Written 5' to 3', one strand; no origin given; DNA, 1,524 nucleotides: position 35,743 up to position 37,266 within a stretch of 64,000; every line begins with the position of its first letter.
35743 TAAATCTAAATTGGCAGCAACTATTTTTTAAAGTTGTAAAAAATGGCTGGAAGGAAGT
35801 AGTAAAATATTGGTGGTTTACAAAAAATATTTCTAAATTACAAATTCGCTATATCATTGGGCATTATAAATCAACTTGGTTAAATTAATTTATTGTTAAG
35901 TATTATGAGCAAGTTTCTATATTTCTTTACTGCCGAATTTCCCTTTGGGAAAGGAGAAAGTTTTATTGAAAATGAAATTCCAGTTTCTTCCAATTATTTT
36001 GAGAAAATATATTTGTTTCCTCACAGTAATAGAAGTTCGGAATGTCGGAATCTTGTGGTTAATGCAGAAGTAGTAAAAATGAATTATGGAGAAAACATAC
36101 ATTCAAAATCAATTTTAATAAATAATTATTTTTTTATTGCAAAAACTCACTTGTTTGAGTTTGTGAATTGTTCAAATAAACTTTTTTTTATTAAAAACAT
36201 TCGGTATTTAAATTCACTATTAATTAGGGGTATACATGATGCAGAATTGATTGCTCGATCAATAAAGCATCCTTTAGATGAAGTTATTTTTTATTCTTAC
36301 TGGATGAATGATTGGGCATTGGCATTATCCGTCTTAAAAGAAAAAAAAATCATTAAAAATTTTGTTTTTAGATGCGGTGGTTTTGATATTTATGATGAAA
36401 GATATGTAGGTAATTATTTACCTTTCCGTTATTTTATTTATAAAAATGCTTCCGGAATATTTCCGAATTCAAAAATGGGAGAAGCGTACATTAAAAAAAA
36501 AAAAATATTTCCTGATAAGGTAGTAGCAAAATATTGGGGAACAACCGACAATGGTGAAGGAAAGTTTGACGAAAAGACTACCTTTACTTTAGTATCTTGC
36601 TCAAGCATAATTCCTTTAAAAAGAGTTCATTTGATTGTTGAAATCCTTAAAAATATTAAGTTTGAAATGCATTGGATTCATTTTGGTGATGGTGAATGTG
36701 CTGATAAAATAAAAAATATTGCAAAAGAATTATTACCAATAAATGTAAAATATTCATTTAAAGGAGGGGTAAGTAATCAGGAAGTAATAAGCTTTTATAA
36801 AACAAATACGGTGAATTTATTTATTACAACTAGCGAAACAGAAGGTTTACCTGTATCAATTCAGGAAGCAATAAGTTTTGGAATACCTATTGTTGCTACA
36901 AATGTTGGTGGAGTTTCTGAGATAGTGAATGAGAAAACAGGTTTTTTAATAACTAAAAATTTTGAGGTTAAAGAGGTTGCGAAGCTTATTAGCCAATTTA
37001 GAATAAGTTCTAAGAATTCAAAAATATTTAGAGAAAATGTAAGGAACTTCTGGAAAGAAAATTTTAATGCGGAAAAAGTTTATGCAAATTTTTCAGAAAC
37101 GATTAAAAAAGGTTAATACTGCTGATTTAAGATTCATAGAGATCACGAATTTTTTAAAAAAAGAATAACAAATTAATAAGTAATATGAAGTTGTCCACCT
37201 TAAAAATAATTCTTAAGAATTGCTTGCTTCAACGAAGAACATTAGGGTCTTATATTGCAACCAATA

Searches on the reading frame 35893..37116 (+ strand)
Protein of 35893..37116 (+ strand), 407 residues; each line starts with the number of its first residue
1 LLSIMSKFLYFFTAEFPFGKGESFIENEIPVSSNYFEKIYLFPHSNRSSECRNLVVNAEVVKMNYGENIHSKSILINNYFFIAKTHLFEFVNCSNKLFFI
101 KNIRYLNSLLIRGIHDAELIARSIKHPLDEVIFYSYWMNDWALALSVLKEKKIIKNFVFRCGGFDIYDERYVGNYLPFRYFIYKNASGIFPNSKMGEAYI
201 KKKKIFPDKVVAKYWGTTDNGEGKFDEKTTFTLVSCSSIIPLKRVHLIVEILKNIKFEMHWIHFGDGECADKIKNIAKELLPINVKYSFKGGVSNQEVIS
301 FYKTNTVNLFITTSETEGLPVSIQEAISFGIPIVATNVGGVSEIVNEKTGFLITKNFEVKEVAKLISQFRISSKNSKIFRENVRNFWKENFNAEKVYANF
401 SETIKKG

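Call 47: search_protein_families(library=pfam, proteins=[window:35893-37116:+], max_evalue=0.0001)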
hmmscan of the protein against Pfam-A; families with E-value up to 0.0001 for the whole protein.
window:35893-37116:+ (407 aa): 2 families
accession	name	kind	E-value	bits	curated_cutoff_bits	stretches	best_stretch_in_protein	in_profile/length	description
PF00534.26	Glycos_transf_1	-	3e-22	79.4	26.4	1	228-385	13-171/172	Glycosyl transferases group 1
PF13692.12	Glyco_trans_1_4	-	1.4e-15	58.2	27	1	232-367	3-137/142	Glycosyl transferases group 1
